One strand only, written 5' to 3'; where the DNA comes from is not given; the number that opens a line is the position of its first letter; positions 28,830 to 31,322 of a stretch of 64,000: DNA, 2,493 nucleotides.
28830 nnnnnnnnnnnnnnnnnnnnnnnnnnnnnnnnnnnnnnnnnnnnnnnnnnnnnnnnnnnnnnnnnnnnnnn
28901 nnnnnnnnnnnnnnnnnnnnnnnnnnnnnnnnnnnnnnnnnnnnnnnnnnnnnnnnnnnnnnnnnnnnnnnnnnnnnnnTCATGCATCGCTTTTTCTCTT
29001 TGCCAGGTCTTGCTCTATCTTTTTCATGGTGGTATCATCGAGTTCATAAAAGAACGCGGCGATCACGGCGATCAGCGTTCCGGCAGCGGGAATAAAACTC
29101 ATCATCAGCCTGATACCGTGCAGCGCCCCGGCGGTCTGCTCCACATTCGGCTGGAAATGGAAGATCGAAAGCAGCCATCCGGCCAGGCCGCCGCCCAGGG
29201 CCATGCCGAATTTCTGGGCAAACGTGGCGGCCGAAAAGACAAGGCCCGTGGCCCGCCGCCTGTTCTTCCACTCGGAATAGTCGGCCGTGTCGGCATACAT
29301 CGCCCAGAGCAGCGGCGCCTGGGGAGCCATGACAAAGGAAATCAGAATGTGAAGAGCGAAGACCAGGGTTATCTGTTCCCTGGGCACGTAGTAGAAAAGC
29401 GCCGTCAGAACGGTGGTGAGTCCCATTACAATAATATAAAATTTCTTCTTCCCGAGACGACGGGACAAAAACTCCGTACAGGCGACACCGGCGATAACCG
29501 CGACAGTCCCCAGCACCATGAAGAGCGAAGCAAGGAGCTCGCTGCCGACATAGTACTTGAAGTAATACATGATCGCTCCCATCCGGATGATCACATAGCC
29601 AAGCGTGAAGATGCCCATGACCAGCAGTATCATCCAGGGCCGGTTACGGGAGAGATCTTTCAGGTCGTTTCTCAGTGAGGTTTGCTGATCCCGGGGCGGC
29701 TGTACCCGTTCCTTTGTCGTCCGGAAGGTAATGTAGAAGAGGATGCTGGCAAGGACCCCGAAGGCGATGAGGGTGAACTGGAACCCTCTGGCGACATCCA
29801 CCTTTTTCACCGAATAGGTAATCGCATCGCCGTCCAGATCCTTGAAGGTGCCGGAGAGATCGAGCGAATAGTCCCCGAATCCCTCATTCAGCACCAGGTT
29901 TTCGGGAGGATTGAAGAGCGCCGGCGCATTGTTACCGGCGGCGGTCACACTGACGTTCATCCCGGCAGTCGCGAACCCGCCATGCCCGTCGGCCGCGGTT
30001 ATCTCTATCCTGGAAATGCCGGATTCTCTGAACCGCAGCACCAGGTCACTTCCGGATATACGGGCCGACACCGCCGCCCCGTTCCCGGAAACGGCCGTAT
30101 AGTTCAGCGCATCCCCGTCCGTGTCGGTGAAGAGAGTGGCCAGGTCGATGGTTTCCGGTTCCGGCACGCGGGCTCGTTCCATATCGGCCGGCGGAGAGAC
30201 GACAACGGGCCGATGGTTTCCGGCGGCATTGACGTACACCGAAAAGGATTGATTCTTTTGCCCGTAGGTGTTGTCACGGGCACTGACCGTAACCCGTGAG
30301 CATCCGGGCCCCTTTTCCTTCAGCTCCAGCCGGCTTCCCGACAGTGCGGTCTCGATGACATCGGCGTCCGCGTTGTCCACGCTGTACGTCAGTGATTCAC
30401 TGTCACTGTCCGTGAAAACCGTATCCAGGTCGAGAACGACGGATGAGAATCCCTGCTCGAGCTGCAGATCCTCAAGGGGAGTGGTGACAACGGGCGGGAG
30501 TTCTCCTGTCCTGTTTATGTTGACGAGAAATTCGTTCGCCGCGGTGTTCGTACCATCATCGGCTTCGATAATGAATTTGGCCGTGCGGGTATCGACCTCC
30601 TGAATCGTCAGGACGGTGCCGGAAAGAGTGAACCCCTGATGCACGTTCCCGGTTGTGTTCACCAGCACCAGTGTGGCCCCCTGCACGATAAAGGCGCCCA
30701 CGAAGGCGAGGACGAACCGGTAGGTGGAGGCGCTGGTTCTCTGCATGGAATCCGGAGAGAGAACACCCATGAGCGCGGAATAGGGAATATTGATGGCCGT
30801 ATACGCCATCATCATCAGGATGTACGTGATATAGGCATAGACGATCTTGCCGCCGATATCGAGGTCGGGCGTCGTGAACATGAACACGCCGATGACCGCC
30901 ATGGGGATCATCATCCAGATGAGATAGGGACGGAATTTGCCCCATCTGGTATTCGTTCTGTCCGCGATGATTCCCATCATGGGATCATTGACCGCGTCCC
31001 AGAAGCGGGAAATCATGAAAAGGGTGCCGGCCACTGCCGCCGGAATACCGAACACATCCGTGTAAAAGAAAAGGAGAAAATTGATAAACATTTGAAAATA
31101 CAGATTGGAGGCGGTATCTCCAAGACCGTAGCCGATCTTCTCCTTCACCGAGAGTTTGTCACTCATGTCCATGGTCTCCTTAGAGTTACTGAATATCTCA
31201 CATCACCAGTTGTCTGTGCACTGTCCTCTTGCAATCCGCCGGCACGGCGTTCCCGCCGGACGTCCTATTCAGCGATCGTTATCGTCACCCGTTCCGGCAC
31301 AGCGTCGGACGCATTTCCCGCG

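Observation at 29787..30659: GPH sugar symporter with a ~290-aa cadherin-like repeat array inserted in periplasmic loop TM5-TM6, arranged half-full-full-half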

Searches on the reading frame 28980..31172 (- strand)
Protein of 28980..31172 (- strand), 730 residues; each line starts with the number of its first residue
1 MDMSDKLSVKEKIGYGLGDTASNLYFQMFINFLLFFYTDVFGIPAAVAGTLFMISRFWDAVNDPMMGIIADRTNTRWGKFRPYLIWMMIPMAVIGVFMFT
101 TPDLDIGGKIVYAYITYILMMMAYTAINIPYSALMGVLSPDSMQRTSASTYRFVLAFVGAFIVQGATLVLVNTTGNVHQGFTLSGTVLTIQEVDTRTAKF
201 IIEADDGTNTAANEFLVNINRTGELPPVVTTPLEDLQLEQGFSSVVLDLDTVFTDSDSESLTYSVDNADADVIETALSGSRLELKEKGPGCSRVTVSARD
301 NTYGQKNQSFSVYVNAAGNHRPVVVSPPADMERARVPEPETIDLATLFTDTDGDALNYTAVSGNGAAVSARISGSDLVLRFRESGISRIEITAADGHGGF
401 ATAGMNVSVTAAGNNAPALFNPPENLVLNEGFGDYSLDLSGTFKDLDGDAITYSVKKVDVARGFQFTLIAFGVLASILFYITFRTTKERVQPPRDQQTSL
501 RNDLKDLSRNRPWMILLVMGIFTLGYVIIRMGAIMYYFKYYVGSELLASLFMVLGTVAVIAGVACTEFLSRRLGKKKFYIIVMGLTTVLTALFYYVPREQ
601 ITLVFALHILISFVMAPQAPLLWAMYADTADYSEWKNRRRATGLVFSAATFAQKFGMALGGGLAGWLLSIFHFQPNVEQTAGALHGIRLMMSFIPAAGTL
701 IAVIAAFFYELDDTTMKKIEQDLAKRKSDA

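Call 3: search_protein_families(library=pfam, proteins=[window:28980-31172:-], max_evalue=1)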
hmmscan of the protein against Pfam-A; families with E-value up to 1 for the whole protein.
window:28980-31172:- (730 aa): 4 families
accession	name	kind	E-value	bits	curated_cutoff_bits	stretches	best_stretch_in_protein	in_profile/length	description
PF13347.12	MFS_2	-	4.8e-99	332.2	27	2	461-713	168-427/427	MFS/sugar transport protein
PF07690.21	MFS_1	-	1.8e-14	53.9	33.4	3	466-660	152-346/347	Major Facilitator Superfamily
PF17963.7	Big_9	-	0.00038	21.7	23.6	1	330-407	8-88/89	Bacterial Ig domain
PF17892.7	Cadherin_5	-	0.36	11.1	26.5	1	319-410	2-98/98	Cadherin-like domain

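Call 4: search_protein_families(library=ncbifam, proteins=[window:28980-31172:-], max_evalue=0.1)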
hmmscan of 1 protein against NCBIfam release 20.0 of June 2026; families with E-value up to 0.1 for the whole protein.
window:28980-31172:- (730 aa): 7 families
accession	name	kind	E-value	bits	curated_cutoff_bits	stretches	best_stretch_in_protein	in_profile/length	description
NF007237.0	PRK09669.1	subfamily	1.8e-126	422.5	610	2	4-191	3-192/461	putative symporter YagG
TIGR00792.1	gph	subfamily_domain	1.4e-119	399.7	231.35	2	457-726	165-437/437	glycoside-pentoside-hexuronide (GPH):cation symporter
NF008526.0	PRK11462.1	equivalog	1.5e-95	320.7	836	2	4-190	3-189/460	glycoside-pentoside-hexuronide family transporter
NF007353.0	PRK09848.1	equivalog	3.8e-85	286.4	528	2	460-728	178-446/457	glucuronide transporter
NF007749.0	PRK10429.1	equivalog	5.8e-70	236.4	456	2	6-188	2-184/473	melibiose:sodium transporter MelB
NF038112.1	myxo_dep_M36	subfamily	3e-06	24.7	1500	1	193-458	1254-1513/1604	myxosortase-dependent M36 family metallopeptidase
NF012211.1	tand_rpt_95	domain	0.019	14.9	90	1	343-418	14-92/98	tandem-95 repeat protein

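Call 7: find_homologous_proteins(query=window:28980-31172:-, max_evalue=1e-10)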
Query window:28980-31172:- (730 aa): 7615 proteins with E <= 1e-10 among 8000 candidates; the best 120 are listed.
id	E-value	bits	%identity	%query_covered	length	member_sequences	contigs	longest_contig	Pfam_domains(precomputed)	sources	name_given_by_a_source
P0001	0.0e+0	1268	77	100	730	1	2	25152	PF13347.13,PF07690.22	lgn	-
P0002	0.0e+0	1241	76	100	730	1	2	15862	PF13347.13,PF07690.22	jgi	jgi:Na+/melibiose symporter-like transporter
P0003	0.0e+0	1240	76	100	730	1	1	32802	PF13347.13,PF07690.22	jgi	jgi:Na+/melibiose symporter-like transporter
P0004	0.0e+0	1225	75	100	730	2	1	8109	PF13347.13,PF07690.22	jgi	jgi:GPH family glycoside/pentoside/hexuronide:cation symporter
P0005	0.0e+0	1216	74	100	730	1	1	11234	PF13347.13,PF07690.22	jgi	jgi:Na+/melibiose symporter-like transporter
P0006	0.0e+0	1215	74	100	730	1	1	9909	PF13347.13,PF07690.22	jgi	jgi:Na+/melibiose symporter-like transporter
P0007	0.0e+0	1212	74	100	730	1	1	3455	PF13347.13,PF17963.8,PF07690.22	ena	-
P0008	0.0e+0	1086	66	99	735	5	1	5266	PF13347.13,PF07690.22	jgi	jgi:Na+/melibiose symporter-like transporter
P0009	0.0e+0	1071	65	100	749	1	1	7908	PF13347.13,PF17963.8,PF07690.22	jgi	jgi:Na+/melibiose symporter-like transporter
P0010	0.0e+0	1069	65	100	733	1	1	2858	PF13347.13,PF07690.22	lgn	-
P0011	0.0e+0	1064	65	100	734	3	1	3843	PF13347.13,PF07690.22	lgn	-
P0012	0.0e+0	1063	65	99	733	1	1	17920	PF13347.13,PF07690.22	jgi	-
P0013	0.0e+0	1063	65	100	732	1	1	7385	PF13347.13,PF07690.22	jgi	jgi:Na+/melibiose symporter-like transporter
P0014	0.0e+0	1063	65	100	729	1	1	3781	PF13347.13,PF07690.22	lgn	-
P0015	0.0e+0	1062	65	100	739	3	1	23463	PF13347.13,PF07690.22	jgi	-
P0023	0.0e+0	1047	65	100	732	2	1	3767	PF13347.13,PF17963.8,PF07690.22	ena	-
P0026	0.0e+0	1042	64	100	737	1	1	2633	PF13347.13,PF17963.8,PF07690.22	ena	-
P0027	0.0e+0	1040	65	100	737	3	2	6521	PF13347.13,PF17963.8,PF07690.22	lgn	-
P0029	0.0e+0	1036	66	96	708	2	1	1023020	PF13347.13,PF17963.8,PF07690.22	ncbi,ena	-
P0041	2.5e-293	993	61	99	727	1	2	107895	PF13347.13,PF07690.22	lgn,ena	-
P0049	2.2e-283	960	61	99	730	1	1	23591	PF13347.13,PF07690.22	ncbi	ncbi:MAG: MFS transporter [Fidelibacterota bacterium]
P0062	9.7e-245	832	52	99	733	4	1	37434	PF13347.13,PF17963.8,PF07690.22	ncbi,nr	ncbi:MFS transporter [candidate division KSB1 bacterium]|nr:MFS transporter [candidate division KSB1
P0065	2.7e-219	748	47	100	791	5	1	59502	PF13347.13,PF17963.8,PF07690.22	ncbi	-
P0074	2.9e-213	728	72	37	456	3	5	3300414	PF13347.13,PF07690.22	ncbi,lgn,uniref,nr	ncbi:putative cation symporter [Melioribacter roseus P3M-2]|uniref:Putative cation symporter n=1 Tax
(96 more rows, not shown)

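Call 27: find_encoding_contigs(protein=P0029, flank=8000, max_places=2)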
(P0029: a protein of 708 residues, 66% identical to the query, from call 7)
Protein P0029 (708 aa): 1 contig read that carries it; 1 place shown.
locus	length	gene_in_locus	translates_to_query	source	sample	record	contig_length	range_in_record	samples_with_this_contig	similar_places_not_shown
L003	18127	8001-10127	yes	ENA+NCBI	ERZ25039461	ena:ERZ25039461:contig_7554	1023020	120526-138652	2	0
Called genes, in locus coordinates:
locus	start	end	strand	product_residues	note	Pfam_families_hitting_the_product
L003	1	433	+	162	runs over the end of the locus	-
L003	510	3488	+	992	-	-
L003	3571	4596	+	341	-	PF19572:PorV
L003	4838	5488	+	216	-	-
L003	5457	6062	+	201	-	-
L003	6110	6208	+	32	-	-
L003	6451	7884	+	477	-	PF02055:Glyco_hydro_30, PF17189:Glyco_hydro_30C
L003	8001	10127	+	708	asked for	PF13347:MFS_2, PF17963:Big_9 (faint), PF07690:MFS_1, PF13347:MFS_2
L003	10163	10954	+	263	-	PF03935:SKN1_KRE6_Sbg1 (weak), PF00722:Glyco_hydro_16, PF26113:GH16_XgeA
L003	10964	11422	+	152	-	-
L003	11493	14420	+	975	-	-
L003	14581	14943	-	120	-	-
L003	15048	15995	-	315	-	PF03279:Lip_A_acyltrans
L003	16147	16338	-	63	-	-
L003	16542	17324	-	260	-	-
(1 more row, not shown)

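Call 28: find_encoding_contigs(protein=P0062, flank=8000, max_places=2)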
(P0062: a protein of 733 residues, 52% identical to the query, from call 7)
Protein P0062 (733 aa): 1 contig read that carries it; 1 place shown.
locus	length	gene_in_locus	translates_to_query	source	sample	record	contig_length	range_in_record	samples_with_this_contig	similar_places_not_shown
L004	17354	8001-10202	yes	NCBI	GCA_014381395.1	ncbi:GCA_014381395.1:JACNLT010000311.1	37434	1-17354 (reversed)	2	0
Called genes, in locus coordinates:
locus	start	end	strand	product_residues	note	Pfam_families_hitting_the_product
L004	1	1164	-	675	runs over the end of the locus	PF00150:Cellulase, PF03422:CBM_6, PF18099:CBM_35_2, PF13860:FlgD_ig (weak)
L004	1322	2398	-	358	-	PF00332:Glyco_hydro_17 (weak)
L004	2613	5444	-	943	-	PF00933:Glyco_hydro_3, PF01915:Glyco_hydro_3_C, PF24108:DUF7383 (faint), PF03422:CBM_6, PF18099:CBM_35_2, PF18962:Por_Secre_tail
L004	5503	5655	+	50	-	-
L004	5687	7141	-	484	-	PF02055:Glyco_hydro_30, PF17189:Glyco_hydro_30C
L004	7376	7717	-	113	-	-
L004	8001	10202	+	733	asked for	PF13347:MFS_2, PF17963:Big_9 (faint), PF07690:MFS_1, PF13347:MFS_2, PF07690:MFS_1 (weak)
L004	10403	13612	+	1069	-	-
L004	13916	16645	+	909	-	PF06165:GH94_b-supersand, PF17167:Glyco_hydro_94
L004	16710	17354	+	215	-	?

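Call 29: find_encoding_contigs(protein=P0074, flank=8000, max_places=2)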
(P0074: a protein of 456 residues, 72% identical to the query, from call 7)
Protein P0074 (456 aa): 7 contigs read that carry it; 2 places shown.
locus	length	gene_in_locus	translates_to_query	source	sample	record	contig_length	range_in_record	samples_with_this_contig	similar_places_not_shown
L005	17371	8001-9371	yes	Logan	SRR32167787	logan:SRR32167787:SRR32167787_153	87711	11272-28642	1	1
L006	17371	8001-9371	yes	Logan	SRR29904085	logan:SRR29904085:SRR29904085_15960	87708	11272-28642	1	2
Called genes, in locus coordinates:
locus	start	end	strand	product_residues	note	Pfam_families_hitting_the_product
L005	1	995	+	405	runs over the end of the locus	PF18854:baeRF_family10, PF18846:baeRF_family5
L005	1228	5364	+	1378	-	PF23748:Beta-prop_LRRK2 (faint), PF07494:Reg_prop (weak), PF07495:Y_Y_Y, PF00512:HisKA, PF02518:HATPase_c, PF00072:Response_reg, PF00165:HTH_AraC, PF12833:HTH_18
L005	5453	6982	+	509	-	PF02055:Glyco_hydro_30, PF17189:Glyco_hydro_30C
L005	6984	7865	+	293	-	-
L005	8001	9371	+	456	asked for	PF13347:MFS_2, PF07690:MFS_1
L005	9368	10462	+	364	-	PF03935:SKN1_KRE6_Sbg1, PF00722:Glyco_hydro_16, PF26113:GH16_XgeA, PF03935:SKN1_KRE6_Sbg1 (weak), PF18962:Por_Secre_tail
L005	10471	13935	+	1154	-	-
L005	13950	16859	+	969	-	PF13620:CarboxypepD_reg, PF13715:CarbopepD_reg_2, PF07715:Plug, PF00593:TonB_dep_Rec_b-barrel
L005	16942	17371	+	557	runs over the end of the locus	PF18962:Por_Secre_tail (weak)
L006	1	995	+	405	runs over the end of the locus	PF18854:baeRF_family10, PF18846:baeRF_family5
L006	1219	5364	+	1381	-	PF23748:Beta-prop_LRRK2 (faint), PF07494:Reg_prop (weak), PF07495:Y_Y_Y, PF00512:HisKA, PF02518:HATPase_c, PF00072:Response_reg, PF00165:HTH_AraC, PF12833:HTH_18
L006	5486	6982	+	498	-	PF02055:Glyco_hydro_30, PF17189:Glyco_hydro_30C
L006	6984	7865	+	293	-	-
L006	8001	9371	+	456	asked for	PF13347:MFS_2, PF07690:MFS_1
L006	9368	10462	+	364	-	PF03935:SKN1_KRE6_Sbg1, PF00722:Glyco_hydro_16, PF26113:GH16_XgeA, PF03935:SKN1_KRE6_Sbg1 (weak), PF18962:Por_Secre_tail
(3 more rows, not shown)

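Call 30: predict_structure(alignment_id=A1)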
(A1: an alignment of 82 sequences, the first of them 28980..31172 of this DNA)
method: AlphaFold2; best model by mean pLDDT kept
length: 730 residues; sequences in the alignment: 82
mean_pLDDT: 83.7   pTM: 0.74
mean pLDDT of the five models: 83.7, 83.0, 81.0, 80.9, 79.0
residues with pLDDT >= 90: 195; 70-90: 472; 50-70: 58; < 50: 5
segments of 3 or more residues with pLDDT < 50: 676-678
pLDDT, mean of each block of 10 residues (from residue 1): 71 87 75 72 69 70 76 69 70 83 81 86 80 84 89 88 82 88 93 85 93 88 81 88 92 84 84 90 91 85 80 85 88 84 90 84 77 86 87 82 90 88 84 90 91 92 87 85 82 71 81 89 84 76 69 87 92 93 95 84 91 93 91 87 80 76 70 56 79 91 93 91 81
secondary structure, 60 per line:
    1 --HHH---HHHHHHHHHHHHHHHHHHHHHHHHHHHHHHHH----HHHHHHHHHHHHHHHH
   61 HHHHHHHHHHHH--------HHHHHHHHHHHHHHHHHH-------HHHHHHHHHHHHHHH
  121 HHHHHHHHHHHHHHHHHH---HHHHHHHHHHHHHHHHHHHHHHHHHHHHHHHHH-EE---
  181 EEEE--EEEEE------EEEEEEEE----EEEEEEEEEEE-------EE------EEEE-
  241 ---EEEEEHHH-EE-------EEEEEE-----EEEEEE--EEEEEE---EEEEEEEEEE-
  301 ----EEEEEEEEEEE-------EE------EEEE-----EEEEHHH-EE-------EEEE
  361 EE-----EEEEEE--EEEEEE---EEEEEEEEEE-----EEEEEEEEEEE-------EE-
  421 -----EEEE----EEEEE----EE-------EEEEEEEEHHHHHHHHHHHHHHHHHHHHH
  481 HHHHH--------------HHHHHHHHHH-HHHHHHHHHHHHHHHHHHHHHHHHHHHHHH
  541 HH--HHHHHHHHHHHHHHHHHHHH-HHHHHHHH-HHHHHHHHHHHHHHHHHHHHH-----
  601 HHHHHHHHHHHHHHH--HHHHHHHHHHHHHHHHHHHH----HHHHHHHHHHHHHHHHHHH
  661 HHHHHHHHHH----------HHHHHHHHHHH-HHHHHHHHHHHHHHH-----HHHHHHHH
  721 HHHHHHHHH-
elements in order (helices of 4 or more, strands of 3 or more residues): H9-40 H45-72 H81-98 H106-138 H142-174 E181-184 E187-191 E198-205 E210-220 E236-239 E244-248 E262-267 E273-278 E281-286 E290-299 E305-315 E331-334 E340-343 E357-362 E368-373 E376-381 E385-394 E400-410 E426-429 E434-438 E452-459 H460-485 H500-509 H511-542 H545-564 H566-573 H575-595 H601-615 H618-637 H642-670 H681-691 H693-707 H713-729

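Call 33: fold_search(model_id=the predicted structure, library=pdb)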
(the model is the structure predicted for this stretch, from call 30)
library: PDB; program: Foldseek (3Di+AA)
matches with E <= 10: 1437; with E <= 0.001: 337
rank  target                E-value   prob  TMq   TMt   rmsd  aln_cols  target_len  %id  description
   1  9oli_A                3.4e-16  1.00  0.55  0.87   3.5       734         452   16  Crystal structure of the melibiose-bound melibiose transporter (released 2026-02-04)
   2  9old                  6.1e-16  1.00  0.56  0.88   5.3       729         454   16  Crystal structure of alpha-NPG-bound D59C MelBSt (released 2026-02-04)
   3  7l16                  9.9e-16  1.00  0.55  0.87   5.4       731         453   16  Crystal structure of sugar-bound melibiose permease MelB (released 2021-08-04)
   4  8fq9                  1.4e-15  1.00  0.55  0.86   3.9       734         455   16  Crystal structure of a ligand-bound cation-site mutant D55C of a melibiose transporter (released 2024-06-05)
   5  7n98                  9.5e-13  1.00  0.55  0.84   6.8       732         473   12  Cryo-EM structure of MFSD2A (released 2021-08-04)
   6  7oix_B                8.5e-12  1.00  0.55  0.86   6.5       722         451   11  Structure of thermostable human MFSD2A in complex with thermostable human Sync2 (released 2022-06-01)
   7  8d2t_A                2.9e-11  1.00  0.47  0.69   6.4       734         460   13  Zebrafish MFSD2A isoform B in inward open ligand-free conformation (released 2023-05-10)
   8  8d2s_A                6.4e-11  1.00  0.46  0.67   8.0       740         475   13  Zebrafish MFSD2A isoform B in inward open ligand bound conformation (released 2023-05-10)
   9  7mjs_X                2.2e-10  1.00  0.48  0.72   8.1       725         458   13  Single-Particle Cryo-EM Structure of Major Facilitator Superfamily Domain containing 2A in complex with LPC-18:3 (released 2021-06-16)
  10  8t60_A                2.4e-10  1.00  0.46  0.74   5.1       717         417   16  CryoEM structure of an inward-facing MelBSt at a Na(+)-bound and sugar low-affinity conformation (released 2024-02-28)
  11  6dms                  1.5e-09  1.00  0.12  0.12  21.7       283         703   18  Endo-fucoidan hydrolase MfFcnA4_H294Q from glycoside hydrolase family 107 (released 2018-10-03)
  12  6dlh                  5.7e-09  1.00  0.12  0.12  21.8       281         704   18  Endo-fucoidan hydrolase MfFcnA4 from glycoside hydrolase family 107 (released 2018-10-03)
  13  5w1d                  1.3e-07  1.00  0.12  0.21  30.7       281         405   20  Crystal Structure of Mouse Protocadherin-15 EC4-7 (released 2018-06-06)
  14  4m00_A                1.7e-07  1.00  0.12  0.17  24.9       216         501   18  Crystal structure of the ligand binding region of staphylococcal adhesion SraP (released 2014-06-18)
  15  6sdb_E                6.3e-07  1.00  0.10  0.32  15.7       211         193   15  Chimeric titin Z1Z2 functionalized with a KLER exogenous peptide from decorin (released 2019-09-18)
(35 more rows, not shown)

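Call 47: predict_structure(alignment_id=A2)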
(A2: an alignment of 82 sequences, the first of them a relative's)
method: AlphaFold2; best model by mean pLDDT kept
length: 547 residues; sequences in the alignment: 82
mean_pLDDT: 81.1   pTM: 0.81
mean pLDDT of the five models: 81.1, 80.0, 79.7, 78.1, 75.4
residues with pLDDT >= 90: 136; 70-90: 312; 50-70: 82; < 50: 17
segments of 3 or more residues with pLDDT < 50: 1-4, 227-238
pLDDT, mean of each block of 10 residues (from residue 1): 59 87 87 84 84 82 72 63 71 88 83 90 81 72 76 90 91 86 82 70 75 67 51 42 69 75 74 86 92 86 65 67 84 90 88 88 89 94 88 93 94 93 96 89 84 75 78 87 88 81 94 91 90 86 70
secondary structure, 60 per line:
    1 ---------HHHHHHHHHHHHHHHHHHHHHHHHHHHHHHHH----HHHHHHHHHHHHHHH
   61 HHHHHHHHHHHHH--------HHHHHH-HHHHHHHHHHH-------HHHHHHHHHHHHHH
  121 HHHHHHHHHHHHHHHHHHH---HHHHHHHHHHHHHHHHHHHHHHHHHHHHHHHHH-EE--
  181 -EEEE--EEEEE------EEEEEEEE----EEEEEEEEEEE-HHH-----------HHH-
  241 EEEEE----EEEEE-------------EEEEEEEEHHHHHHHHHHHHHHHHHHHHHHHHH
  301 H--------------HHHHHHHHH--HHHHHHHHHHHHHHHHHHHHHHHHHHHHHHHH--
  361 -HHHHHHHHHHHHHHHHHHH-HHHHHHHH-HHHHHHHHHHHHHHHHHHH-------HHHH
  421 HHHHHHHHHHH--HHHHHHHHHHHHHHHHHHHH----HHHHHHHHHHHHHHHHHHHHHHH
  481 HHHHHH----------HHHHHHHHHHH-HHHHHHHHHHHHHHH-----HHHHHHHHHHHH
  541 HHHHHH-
elements in order: H10-41 H46-73 H82-87 H89-99 H107-139 H143-175 E182-185 E188-192 E199-206 E211-221 E241-245 E250-254 E268-275 H276-301 H316-324 H327-358 H362-380 H382-389 H391-409 H417-431 H434-453 H458-486 H497-507 H509-523 H529-546
